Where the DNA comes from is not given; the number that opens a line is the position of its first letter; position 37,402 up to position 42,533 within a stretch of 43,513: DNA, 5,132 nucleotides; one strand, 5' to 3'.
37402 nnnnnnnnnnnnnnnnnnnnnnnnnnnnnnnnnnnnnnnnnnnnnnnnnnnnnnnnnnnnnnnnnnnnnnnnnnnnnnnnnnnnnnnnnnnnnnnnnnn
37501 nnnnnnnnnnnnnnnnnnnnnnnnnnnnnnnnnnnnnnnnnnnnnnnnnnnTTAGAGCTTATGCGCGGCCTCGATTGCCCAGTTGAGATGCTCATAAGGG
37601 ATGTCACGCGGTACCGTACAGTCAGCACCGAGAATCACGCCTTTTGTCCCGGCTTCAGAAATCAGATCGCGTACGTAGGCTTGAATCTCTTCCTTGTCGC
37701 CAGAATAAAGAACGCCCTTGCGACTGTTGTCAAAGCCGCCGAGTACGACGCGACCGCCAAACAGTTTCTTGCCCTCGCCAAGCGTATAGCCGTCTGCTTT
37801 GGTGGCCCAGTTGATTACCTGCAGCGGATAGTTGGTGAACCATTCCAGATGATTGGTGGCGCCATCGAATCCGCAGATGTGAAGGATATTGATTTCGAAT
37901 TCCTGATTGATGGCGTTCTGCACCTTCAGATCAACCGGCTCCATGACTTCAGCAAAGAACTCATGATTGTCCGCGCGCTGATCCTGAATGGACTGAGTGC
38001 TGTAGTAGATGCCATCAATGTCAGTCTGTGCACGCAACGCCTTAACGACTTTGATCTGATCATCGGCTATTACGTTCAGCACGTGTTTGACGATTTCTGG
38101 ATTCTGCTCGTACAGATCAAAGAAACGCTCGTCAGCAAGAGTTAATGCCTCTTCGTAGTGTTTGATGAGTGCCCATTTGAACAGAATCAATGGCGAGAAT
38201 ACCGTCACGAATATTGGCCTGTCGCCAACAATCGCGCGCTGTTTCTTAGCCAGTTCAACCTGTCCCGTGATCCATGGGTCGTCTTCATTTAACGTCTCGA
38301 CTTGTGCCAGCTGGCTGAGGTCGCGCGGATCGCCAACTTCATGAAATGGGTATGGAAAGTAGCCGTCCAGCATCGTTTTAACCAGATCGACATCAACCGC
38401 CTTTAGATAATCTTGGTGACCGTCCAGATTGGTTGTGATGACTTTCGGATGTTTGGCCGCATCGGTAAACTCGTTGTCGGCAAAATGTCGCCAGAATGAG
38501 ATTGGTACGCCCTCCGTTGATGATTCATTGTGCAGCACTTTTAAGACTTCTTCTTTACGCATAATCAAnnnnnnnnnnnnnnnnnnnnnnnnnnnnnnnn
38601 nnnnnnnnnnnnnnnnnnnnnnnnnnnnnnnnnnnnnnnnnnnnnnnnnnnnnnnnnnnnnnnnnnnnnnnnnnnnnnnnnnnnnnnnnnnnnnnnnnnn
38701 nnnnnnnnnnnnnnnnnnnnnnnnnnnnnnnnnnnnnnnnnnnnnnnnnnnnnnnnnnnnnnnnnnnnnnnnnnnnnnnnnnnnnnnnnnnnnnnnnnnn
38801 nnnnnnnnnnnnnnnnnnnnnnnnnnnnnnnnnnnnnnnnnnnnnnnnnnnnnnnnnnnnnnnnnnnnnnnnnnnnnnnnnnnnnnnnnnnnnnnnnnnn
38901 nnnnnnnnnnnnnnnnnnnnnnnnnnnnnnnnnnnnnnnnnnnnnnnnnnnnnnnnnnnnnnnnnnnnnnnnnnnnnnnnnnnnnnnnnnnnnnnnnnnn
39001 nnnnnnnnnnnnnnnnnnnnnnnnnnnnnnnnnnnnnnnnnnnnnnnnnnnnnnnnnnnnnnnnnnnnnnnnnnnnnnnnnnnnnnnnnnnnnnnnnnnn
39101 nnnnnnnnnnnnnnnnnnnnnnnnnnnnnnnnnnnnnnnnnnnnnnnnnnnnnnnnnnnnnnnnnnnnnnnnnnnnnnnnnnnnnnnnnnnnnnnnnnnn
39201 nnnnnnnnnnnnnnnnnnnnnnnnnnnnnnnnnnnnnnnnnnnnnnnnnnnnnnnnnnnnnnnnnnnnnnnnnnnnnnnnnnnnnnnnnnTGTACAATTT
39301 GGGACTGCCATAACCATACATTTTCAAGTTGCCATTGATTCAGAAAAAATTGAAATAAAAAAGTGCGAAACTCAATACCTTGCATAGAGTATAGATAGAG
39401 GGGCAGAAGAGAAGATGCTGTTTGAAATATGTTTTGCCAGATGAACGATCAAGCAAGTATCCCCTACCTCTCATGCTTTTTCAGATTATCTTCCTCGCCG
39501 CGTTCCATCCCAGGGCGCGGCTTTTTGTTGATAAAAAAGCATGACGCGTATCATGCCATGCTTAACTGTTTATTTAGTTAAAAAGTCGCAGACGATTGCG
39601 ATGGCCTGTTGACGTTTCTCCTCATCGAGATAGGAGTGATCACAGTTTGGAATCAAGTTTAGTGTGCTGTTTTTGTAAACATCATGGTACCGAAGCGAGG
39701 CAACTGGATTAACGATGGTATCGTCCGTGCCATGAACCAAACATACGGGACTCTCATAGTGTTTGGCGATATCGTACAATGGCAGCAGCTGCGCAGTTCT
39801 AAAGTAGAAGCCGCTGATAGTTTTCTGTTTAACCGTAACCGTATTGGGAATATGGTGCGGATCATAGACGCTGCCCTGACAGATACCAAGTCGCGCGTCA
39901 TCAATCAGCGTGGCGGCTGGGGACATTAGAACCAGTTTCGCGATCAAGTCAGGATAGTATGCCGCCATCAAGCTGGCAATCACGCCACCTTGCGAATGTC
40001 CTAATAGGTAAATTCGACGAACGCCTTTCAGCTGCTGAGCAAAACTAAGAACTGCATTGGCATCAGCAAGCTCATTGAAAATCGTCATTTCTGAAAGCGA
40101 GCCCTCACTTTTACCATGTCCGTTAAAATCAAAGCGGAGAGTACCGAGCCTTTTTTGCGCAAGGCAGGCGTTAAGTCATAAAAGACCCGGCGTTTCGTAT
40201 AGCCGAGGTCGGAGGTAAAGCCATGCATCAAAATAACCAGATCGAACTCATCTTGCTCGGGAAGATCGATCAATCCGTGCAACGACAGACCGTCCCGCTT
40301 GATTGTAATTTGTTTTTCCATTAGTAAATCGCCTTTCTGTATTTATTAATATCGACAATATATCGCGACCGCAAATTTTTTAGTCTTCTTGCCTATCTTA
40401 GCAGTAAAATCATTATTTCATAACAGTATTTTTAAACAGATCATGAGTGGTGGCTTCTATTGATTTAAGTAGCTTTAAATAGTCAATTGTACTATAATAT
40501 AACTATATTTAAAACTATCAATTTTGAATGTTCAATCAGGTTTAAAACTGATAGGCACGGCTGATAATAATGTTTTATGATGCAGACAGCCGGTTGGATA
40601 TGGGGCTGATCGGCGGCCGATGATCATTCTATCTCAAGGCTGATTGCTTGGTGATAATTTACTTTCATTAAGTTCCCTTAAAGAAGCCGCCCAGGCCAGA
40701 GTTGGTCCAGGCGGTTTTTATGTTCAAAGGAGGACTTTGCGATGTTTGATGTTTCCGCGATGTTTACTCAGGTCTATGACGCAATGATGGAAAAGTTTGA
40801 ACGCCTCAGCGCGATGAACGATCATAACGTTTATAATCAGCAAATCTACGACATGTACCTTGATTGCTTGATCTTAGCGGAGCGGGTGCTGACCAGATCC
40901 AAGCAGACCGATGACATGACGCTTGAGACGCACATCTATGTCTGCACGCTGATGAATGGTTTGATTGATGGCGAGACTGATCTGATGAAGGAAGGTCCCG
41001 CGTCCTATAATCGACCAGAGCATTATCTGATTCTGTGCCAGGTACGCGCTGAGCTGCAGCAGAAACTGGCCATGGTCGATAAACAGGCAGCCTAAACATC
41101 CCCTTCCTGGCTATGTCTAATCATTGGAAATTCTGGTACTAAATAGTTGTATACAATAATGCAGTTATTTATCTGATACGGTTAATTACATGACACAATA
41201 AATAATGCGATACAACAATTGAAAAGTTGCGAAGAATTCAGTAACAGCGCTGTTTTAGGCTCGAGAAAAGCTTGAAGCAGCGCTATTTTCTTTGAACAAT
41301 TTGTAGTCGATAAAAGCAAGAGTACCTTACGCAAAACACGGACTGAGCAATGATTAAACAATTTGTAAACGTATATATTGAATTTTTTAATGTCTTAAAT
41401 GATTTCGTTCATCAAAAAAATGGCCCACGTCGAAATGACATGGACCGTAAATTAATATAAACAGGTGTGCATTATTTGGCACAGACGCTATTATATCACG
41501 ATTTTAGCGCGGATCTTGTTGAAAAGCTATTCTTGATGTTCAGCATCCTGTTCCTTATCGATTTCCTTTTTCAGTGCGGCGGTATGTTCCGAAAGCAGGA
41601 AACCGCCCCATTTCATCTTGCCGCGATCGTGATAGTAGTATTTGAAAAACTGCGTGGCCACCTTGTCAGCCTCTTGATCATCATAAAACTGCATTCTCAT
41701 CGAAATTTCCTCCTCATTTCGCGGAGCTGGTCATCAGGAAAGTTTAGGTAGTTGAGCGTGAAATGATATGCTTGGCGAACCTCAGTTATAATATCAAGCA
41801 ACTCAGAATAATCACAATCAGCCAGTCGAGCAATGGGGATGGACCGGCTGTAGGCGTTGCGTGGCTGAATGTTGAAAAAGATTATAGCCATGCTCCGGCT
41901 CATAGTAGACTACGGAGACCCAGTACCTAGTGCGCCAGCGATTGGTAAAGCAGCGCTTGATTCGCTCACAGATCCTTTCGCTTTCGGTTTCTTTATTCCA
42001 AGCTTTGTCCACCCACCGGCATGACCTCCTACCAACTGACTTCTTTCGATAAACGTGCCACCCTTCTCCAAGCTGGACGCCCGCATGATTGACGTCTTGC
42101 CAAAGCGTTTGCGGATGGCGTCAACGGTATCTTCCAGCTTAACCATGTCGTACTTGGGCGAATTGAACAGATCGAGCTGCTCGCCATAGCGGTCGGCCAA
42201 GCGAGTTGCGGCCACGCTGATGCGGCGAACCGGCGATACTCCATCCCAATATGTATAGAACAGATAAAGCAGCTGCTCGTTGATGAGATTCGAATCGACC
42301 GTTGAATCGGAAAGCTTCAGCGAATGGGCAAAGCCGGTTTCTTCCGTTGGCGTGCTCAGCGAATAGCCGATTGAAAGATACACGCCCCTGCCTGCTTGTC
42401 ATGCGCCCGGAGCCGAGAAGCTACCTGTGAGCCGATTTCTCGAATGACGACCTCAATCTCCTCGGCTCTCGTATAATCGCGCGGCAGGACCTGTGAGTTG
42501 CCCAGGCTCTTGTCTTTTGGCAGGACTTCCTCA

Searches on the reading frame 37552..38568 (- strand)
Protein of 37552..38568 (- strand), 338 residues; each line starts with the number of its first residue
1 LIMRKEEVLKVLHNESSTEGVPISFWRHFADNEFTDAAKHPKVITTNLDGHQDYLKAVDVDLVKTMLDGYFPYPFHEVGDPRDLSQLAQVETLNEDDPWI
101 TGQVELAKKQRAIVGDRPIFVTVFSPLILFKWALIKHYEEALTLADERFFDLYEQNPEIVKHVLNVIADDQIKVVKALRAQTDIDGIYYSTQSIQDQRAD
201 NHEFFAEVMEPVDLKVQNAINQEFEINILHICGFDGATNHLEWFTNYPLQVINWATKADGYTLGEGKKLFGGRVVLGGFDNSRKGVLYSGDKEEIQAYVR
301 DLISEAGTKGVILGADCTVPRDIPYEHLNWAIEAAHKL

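Call 11: search_protein_families(library=pfam, proteins=[window:37552-38568:-])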
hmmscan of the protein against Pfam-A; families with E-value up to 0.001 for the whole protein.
window:37552-38568:- (338 aa): 1 family
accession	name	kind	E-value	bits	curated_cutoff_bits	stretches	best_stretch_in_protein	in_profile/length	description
PF01208.23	URO-D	-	4e-12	46.3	23.9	1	72-337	93-345/346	Uroporphyrinogen decarboxylase (URO-D)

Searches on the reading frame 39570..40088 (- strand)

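Call 11: search_protein_families(library=pfam, proteins=[window:39570-40088:-])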
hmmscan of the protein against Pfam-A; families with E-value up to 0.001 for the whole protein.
window:39570-40088:- (172 aa): 8 families
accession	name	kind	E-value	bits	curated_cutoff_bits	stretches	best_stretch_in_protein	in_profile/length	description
PF00561.26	Abhydrolase_1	-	2e-17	64.1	25.8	1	7-63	52-111/245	alpha/beta hydrolase fold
PF12146.15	Hydrolase_4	-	1.8e-14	54.1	27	1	7-61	59-113/239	Serine aminopeptidase, S33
PF12697.13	Abhydrolase_6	-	3.3e-07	31.6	26.3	1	8-155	49-208/217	Alpha/beta hydrolase family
PF00326.27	Peptidase_S9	-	9.4e-06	25.7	22.6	1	6-171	44-207/213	Prolyl oligopeptidase family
PF03959.19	FSH1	-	5.5e-05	23.4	21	1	28-142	105-191/211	Serine hydrolase (FSH1)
PF05448.18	AXE1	-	0.00037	19.8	21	0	22-164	174-316/321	Acetyl xylan esterase (AXE1)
PF07819.20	PGAP1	-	0.00074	19.8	24.3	0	17-54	84-124/233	PGAP1-like alpha/beta domain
PF02230.22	Abhydrolase_2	-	0.00076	19.8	23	0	112-144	156-188/217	Phospholipase/Carboxylesterase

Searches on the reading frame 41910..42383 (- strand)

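Call 33: search_protein_families(library=pfam, max_evalue=0.01, proteins=[window:41910-42383:-])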
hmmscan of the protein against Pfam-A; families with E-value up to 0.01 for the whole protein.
window:41910-42383:- (157 aa): 2 families
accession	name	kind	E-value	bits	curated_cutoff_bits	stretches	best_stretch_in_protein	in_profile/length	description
PF11799.13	IMS_C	-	0.00026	21.8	20.7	1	14-72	55-109/109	impB/mucB/samB family C-terminal domain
PF20676.3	Herpes_gp350_B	-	0.0027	17.9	25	1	8-44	91-127/152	Herpesvirus envelope glycoprotein gp350, N-terminal B domain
